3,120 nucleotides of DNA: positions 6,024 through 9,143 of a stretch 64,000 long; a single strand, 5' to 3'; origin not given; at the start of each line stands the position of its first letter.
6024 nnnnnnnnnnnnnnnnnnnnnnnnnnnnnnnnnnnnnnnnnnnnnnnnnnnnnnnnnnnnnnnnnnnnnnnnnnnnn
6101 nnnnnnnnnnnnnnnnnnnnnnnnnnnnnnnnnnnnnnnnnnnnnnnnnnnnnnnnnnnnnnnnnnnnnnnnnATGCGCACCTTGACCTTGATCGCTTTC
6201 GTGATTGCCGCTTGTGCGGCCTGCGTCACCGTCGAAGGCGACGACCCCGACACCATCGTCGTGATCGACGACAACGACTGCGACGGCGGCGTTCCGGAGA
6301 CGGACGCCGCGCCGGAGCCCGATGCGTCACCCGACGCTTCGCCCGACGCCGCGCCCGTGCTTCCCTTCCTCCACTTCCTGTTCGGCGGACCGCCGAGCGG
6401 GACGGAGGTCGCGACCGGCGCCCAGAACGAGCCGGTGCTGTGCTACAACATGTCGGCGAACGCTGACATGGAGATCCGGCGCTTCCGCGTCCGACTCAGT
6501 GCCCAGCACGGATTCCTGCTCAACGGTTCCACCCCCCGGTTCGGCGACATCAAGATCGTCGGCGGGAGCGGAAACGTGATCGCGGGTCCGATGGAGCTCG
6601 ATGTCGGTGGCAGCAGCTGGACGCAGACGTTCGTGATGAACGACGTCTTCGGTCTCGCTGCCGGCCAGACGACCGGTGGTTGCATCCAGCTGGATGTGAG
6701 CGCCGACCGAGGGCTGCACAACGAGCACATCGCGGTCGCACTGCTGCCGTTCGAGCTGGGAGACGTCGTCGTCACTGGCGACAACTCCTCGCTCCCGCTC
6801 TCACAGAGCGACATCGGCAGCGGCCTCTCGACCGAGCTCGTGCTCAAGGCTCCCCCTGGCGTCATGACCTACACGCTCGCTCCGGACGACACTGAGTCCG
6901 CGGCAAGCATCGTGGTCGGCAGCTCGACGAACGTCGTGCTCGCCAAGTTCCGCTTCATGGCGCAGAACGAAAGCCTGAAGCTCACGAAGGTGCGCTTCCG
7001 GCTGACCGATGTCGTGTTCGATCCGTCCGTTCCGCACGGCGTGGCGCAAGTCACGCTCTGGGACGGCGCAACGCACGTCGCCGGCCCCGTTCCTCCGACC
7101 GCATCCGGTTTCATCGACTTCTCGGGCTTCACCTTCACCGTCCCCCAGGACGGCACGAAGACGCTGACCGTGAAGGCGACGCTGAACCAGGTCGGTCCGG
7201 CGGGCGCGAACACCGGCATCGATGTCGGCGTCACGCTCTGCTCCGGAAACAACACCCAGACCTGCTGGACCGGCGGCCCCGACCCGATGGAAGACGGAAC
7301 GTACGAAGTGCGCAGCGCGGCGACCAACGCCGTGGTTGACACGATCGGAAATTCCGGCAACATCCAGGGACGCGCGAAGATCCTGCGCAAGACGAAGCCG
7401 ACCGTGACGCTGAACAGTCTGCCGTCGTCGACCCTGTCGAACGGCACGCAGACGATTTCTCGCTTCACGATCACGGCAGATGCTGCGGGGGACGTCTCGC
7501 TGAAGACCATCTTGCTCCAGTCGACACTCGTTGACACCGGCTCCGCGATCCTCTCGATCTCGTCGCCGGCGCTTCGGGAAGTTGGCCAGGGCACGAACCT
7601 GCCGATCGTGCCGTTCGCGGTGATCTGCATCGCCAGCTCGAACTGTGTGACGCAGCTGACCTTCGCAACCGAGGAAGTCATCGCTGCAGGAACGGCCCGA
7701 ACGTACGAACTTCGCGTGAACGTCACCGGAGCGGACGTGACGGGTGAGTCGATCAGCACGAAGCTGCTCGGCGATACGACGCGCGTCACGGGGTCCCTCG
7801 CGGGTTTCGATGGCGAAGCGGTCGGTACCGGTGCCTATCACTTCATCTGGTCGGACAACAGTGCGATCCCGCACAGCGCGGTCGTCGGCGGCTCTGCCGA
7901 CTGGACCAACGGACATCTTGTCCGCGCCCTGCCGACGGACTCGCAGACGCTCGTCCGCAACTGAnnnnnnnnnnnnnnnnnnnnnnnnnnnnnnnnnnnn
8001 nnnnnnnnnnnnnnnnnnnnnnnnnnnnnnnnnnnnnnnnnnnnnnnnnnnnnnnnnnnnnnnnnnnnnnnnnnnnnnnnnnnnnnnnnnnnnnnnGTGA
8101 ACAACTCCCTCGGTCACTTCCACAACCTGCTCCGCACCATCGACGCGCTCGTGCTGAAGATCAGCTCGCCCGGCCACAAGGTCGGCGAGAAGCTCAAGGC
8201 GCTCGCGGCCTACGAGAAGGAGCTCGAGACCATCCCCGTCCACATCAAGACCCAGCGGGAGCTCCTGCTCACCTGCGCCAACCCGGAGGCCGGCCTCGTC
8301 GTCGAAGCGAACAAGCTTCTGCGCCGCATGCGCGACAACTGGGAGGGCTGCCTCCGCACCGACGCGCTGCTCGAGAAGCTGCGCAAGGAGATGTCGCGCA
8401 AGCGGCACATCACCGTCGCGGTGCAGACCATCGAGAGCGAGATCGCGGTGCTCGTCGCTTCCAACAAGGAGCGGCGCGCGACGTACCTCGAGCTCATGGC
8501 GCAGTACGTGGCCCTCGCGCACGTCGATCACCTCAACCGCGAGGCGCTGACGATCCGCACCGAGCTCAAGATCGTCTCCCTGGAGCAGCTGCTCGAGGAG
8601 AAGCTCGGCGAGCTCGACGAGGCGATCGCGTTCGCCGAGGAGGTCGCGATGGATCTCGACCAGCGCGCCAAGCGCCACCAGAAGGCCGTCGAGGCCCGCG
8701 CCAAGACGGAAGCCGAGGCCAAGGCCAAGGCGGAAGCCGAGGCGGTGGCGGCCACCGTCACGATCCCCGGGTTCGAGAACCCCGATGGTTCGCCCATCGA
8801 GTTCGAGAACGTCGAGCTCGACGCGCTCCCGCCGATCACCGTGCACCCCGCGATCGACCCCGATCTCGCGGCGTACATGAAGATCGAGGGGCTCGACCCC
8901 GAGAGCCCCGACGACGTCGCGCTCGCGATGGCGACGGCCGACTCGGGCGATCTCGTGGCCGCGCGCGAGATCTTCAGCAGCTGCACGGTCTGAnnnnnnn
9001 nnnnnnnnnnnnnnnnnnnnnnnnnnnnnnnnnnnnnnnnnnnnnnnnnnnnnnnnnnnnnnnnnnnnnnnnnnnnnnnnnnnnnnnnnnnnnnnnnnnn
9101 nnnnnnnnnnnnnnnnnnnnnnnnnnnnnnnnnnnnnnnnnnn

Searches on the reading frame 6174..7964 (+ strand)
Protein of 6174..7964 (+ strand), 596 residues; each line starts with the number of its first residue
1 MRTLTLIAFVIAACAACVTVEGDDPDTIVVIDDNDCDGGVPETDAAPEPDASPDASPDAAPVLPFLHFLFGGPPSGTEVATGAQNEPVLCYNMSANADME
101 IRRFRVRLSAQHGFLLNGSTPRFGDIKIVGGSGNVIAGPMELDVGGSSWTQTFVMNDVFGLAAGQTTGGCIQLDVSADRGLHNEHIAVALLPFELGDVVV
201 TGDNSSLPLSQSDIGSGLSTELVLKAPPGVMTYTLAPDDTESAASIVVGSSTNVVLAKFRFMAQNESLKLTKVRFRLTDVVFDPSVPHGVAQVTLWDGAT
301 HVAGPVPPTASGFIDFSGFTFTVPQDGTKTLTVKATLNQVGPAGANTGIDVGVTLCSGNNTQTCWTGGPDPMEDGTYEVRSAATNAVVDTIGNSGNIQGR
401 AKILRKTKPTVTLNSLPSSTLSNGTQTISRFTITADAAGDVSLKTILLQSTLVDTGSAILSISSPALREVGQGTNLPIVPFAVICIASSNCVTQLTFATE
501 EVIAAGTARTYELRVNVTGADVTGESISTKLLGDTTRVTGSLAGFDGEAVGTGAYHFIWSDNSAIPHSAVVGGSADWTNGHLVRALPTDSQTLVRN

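Call 14: search_protein_families(library=pfam, proteins=[window:6174-7964:+], max_evalue=0.01)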
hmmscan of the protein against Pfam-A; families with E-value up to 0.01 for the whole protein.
window:6174-7964:+ (596 aa): 0 families

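Call 21: search_protein_families(library=ncbifam, proteins=[window:6174-7964:+], max_evalue=0.1)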
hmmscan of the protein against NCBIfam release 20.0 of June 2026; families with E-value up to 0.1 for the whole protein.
window:6174-7964:+ (596 aa): 0 families

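Call 22: search_protein_families(library=phrogs, proteins=[window:6174-7964:+], max_evalue=0.1)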
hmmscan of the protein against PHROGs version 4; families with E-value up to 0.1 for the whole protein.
window:6174-7964:+ (596 aa): 0 families

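Call 26: find_homologous_proteins(query=window:6174-7964:+)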
Query window:6174-7964:+ (596 aa): 13 proteins with E <= 0.001 among 8000 candidates.
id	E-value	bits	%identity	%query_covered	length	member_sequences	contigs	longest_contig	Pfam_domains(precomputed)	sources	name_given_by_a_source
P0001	0.0e+0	1129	87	99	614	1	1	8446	-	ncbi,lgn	-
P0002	5.0e-288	975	76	100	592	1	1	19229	-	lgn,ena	-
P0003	2.0e-195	669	56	100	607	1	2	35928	-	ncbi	-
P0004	1.9e-169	583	66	62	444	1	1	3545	-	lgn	-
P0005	1.1e-162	561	63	67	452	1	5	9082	-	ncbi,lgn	-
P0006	1.7e-162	560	68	62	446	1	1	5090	-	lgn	-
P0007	1.6e-70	256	46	61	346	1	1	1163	-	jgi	-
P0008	4.0e-66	242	47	61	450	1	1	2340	-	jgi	jgi:hypothetical protein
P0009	8.3e-65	238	42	62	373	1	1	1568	-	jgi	jgi:hypothetical protein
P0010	1.9e-46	177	38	49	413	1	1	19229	-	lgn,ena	-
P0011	1.3e-25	108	30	60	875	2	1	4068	-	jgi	jgi:hypothetical protein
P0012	1.4e-23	101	26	88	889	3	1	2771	-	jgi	jgi:hypothetical protein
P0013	6.1e-14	70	28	60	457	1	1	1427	-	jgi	jgi:hypothetical protein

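Call 27: find_encoding_contigs(protein=P0001, flank=10000, max_places=3)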
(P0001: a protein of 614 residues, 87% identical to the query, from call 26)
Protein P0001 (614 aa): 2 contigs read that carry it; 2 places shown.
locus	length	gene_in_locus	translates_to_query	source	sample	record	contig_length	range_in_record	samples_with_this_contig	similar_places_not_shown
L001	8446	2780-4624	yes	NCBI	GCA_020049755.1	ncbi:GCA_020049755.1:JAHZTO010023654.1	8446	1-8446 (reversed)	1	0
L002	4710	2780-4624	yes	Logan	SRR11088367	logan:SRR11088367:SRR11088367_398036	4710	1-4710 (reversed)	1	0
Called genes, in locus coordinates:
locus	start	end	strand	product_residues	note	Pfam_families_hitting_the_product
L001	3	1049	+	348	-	?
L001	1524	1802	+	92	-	-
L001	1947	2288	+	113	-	-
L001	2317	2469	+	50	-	-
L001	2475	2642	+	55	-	-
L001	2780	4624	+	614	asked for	-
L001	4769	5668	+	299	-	-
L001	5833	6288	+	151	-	-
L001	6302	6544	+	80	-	-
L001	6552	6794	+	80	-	-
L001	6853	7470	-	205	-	PF00574:CLP_protease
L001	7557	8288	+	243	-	-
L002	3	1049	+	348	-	?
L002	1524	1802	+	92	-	-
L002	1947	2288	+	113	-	-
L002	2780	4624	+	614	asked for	-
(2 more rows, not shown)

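Call 28: find_encoding_contigs(protein=P0002, flank=10000, max_places=3)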
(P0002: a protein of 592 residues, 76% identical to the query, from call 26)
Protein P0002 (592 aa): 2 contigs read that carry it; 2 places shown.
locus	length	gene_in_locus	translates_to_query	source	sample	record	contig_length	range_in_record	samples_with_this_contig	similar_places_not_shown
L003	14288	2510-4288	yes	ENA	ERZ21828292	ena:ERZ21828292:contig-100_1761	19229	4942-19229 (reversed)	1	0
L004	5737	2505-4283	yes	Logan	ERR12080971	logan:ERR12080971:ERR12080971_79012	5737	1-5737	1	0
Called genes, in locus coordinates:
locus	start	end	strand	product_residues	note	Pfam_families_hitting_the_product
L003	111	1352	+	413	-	-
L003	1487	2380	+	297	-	-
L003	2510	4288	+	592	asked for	-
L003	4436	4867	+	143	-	-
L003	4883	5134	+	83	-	-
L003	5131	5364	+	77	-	-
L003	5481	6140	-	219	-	PF00574:CLP_protease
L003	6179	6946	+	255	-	-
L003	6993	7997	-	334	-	PF01368:DHH, PF02272:DHHA1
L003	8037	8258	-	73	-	-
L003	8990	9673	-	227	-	-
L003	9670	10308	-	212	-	-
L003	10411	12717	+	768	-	PF02463:SMC_N, PF13175:AAA_15 (faint), PF13476:AAA_23, PF13555:AAA_29 (faint), PF13304:AAA_21 (weak)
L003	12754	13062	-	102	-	-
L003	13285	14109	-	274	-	-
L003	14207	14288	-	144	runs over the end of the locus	-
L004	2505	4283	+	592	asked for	-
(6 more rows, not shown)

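Call 29: find_encoding_contigs(protein=P0003, flank=10000, max_places=3)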
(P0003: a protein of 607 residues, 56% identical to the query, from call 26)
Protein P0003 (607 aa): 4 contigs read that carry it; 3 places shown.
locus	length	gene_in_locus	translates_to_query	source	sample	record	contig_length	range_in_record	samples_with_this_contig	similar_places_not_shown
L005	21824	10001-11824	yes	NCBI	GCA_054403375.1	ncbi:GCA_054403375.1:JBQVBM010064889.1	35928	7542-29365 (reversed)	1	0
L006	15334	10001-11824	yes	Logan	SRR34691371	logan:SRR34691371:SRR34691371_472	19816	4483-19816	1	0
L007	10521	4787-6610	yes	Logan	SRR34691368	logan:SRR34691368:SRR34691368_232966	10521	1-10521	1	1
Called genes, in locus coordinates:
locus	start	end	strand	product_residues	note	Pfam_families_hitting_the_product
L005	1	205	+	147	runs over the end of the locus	PF18895:T4SS_pilin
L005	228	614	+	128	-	PF18895:T4SS_pilin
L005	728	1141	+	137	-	PF18895:T4SS_pilin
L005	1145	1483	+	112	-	PF18895:T4SS_pilin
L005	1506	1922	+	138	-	PF18895:T4SS_pilin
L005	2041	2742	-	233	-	-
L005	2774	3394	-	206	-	-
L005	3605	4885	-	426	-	-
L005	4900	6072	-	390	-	-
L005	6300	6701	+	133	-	PF17886:ArsA_HSP20 (weak), PF00011:HSP20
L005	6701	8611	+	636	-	PF12229:PG_binding_4 (faint), PF04294:VanW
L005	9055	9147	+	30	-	-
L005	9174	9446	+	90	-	-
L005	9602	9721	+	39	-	-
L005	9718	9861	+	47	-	-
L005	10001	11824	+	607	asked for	-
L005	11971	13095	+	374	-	PF04542:Sigma70_r2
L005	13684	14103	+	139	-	-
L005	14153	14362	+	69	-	-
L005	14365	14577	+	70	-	-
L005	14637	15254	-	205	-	PF00574:CLP_protease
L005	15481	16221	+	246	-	-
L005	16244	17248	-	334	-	PF01368:DHH, PF02272:DHHA1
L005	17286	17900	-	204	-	-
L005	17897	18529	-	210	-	-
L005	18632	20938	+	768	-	PF02463:SMC_N, PF13175:AAA_15 (faint), PF13476:AAA_23, PF13555:AAA_29 (faint), PF13304:AAA_21 (weak)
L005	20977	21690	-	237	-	-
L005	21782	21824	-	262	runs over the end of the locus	-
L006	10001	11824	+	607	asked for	-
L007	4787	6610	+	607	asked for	-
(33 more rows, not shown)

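Call 32: find_encoding_contigs(protein=P0005, flank=10000, max_places=5)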
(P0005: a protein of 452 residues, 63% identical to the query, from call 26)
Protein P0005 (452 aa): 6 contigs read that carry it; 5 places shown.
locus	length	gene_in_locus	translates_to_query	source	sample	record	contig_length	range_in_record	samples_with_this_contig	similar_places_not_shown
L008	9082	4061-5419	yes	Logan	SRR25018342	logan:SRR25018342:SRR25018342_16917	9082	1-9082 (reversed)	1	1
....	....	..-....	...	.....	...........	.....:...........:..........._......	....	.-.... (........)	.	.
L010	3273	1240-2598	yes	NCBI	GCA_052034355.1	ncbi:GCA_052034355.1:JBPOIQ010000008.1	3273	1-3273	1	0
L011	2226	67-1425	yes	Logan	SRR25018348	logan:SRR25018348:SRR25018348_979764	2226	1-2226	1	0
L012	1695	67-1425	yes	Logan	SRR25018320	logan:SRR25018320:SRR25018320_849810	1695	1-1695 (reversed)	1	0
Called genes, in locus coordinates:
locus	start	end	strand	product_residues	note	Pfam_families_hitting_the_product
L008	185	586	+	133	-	PF00011:HSP20, PF17886:ArsA_HSP20 (weak)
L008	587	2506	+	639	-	PF12229:PG_binding_4 (faint), PF04294:VanW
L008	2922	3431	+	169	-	-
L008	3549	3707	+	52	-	-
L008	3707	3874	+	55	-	-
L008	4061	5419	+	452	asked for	-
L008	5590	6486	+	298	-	-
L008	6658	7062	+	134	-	-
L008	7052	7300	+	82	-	-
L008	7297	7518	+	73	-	-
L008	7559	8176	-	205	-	PF00574:CLP_protease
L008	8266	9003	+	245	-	-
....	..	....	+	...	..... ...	-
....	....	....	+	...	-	-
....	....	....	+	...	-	-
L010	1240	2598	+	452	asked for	-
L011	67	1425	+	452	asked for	-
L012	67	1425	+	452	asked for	-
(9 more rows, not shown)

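Call 33: find_encoding_contigs(protein=P0006, flank=10000, max_places=3)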
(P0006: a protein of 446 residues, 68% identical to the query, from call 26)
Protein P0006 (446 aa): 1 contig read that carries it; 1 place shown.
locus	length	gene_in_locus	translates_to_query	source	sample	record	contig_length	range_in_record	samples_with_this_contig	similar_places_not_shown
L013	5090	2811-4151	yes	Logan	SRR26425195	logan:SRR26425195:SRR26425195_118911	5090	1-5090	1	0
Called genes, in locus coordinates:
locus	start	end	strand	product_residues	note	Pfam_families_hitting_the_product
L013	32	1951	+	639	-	PF12229:PG_binding_4 (faint), PF04294:VanW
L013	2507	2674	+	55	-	-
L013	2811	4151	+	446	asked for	-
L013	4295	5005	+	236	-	-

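Call 34: find_encoding_contigs(protein=P0004, flank=10000, max_places=3)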
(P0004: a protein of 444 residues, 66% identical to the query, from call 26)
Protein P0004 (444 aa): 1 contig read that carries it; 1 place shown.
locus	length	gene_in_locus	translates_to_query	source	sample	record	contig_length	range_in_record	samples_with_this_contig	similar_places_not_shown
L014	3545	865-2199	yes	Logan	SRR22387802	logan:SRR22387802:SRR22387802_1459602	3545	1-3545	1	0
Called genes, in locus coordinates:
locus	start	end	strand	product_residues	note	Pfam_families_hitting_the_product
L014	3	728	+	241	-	?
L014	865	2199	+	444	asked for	-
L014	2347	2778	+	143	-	-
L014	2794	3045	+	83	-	-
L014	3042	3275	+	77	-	-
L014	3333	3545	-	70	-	?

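Call 54: search_protein_families(library=pfam, proteins=[L005:11971-13095:+, L003:111-1352:+, L013:4295-5005:+, L001:1524-1802:+, L001:1947-2288:+, L005:9174-9446:+, L003:1487-2380:+, L008:5590-6486:+], max_evalue=1)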
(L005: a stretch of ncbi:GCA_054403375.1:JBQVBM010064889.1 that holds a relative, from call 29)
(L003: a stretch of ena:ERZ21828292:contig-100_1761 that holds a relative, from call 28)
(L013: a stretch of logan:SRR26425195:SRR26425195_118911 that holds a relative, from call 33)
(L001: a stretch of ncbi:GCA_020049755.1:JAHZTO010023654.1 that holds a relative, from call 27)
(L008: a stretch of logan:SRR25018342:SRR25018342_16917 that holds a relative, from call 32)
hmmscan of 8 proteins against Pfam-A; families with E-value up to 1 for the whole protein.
L005:11971-13095:+ (374 aa): 3 families
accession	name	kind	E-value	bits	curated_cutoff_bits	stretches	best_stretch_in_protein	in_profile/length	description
PF04542.20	Sigma70_r2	-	4.6e-20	71.6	24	1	250-317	1-70/71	Sigma-70 region 2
PF12645.13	HTH_16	-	0.0029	18.1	22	1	234-274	2-42/65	Helix-turn-helix domain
PF07638.17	Sigma70_ECF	-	0.03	14.6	21.1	1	235-319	7-98/185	ECF sigma factor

L003:111-1352:+ (413 aa): 3 families
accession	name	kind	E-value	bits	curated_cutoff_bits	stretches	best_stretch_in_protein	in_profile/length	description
PF00741.23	Gas_vesicle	-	0.045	14.3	25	1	238-256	6-24/39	Gas vesicle protein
PF13452.11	FAS1_DH_region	-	0.16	12.5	22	1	324-372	63-113/132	FAS1-like, dehydratase domain region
PF06938.16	DUF1285_N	-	0.39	11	29.3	0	99-124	13-38/67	Domain of unknown function (DUF1285), N-terminal domain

L013:4295-5005:+ (236 aa): 7 families
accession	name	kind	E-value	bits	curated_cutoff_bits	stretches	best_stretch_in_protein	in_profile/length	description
PF21293.2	RNAseD_HRDC_C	-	0.022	15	25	1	86-125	2-41/66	Ribonuclease D, C-terminal HRDC domain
PF08824.15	Serine_rich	-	0.061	13.7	26.9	0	152-204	70-122/157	Serine rich protein interaction domain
PF05073.17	Baculo_p24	-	0.099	13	21.3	1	78-128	54-104/160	Baculovirus P24 capsid protein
PF05732.17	RepL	-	0.12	12.3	20.3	1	4-58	97-151/164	Firmicute plasmid replication protein (RepL)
PF04102.17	SlyX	-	0.42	11.7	30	0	156-179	28-51/67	SlyX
PF05859.17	Mis12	-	0.52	10.4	25.7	1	100-208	104-201/231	Mis12 protein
PF07798.16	CCDC90-like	-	0.7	10.2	33.5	1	89-179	2-92/175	Coiled-coil domain-containing protein 90-like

L001:1524-1802:+ (92 aa): 0 families

L001:1947-2288:+ (113 aa): 2 families
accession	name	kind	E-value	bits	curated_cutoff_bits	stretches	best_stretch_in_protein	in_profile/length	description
PF05198.21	IF3_N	-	0.033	14.8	26.9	1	72-101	23-52/70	Translation initiation factor IF-3, N-terminal domain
PF05328.17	CybS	-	0.37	10.9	27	1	10-49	65-104/133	CybS, succinate dehydrogenase cytochrome B small subunit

L005:9174-9446:+ (90 aa): 1 family
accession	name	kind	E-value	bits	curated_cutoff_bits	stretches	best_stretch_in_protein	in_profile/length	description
PF23352.1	IFT52_central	-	0.17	12.7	27.9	1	48-90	30-70/81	IFT52 central domain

L003:1487-2380:+ (297 aa): 1 family
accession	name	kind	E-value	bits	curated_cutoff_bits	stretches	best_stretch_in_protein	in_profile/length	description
PF07412.17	Geminin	-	0.021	15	22.2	1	22-83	120-181/197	Geminin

L008:5590-6486:+ (298 aa): 5 families
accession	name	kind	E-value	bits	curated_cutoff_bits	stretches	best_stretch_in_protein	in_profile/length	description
PF23706.1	Rv1893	-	0.025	14.8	27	1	201-230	10-39/72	Rv1893-like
PF23978.1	DUF7303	-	0.052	13.5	27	1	151-232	10-88/195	Family of unknown function (DUF7303)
PF19284.4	Arc_MA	-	0.11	13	28.5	1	33-111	19-96/108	Arc MA domain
PF20072.4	DUF6468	-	0.41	11.3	26.9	1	153-207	19-73/76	Domain of unknown function (DUF6468)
PF01927.22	Mut7-C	-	0.55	10.8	23.3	1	52-126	29-99/146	Mut7-C RNAse domain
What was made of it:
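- Tried and rejected: Pfam on relatives found only a Sigma70_r2 domain fused to the g7-like gene in L005 (call 54).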

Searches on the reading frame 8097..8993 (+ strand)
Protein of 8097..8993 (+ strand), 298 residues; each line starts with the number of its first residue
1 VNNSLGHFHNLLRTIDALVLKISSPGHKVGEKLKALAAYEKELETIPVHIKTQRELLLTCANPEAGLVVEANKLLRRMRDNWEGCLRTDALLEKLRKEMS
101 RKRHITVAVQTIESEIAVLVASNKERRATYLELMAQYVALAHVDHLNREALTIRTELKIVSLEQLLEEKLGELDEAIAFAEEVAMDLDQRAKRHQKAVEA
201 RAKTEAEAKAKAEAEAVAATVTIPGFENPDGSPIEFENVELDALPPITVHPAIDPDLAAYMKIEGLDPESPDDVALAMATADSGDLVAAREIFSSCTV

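Call 14: search_protein_families(library=pfam, proteins=[window:8097-8993:+], max_evalue=0.01)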
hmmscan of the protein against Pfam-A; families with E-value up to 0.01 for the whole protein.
window:8097-8993:+ (298 aa): 0 families

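Call 21: search_protein_families(library=ncbifam, proteins=[window:8097-8993:+], max_evalue=0.1)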
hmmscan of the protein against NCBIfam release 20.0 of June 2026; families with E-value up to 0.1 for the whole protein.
window:8097-8993:+ (298 aa): 0 families

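Call 22: search_protein_families(library=phrogs, proteins=[window:8097-8993:+], max_evalue=0.1)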
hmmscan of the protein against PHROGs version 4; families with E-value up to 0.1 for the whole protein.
window:8097-8993:+ (298 aa): 1 family
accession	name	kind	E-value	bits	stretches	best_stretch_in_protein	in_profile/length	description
phrog_3213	-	DNA, RNA and nucleotide metabolism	0.035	13.8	1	107-218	71-179/509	DnaB-like replicative helicase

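Call 54: search_protein_families(library=pfam, proteins=[window:8097-8993:+], max_evalue=1)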
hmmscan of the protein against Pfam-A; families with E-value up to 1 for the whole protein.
window:8097-8993:+ (298 aa): 0 families

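Call 72: find_homologous_proteins(query=window:8097-8993:+)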
Query window:8097-8993:+ (298 aa): 2 proteins with E <= 0.001 among 8000 candidates.
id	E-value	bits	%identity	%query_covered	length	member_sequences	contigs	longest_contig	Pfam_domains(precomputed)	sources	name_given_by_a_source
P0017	4.0e-184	628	100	100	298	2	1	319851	-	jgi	jgi:hypothetical protein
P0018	2.0e-58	216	45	99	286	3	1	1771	-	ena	-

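Call 74: find_encoding_contigs(protein=P0018, flank=10000, max_places=2)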
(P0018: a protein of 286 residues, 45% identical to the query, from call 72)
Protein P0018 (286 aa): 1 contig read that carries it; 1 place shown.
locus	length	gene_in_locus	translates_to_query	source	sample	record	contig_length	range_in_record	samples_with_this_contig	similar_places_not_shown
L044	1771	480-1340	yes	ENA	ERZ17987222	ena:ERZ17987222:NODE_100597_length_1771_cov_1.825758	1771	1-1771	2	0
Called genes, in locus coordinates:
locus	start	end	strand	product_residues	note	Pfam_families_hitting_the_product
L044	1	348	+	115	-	?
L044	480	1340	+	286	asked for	-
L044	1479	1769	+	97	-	?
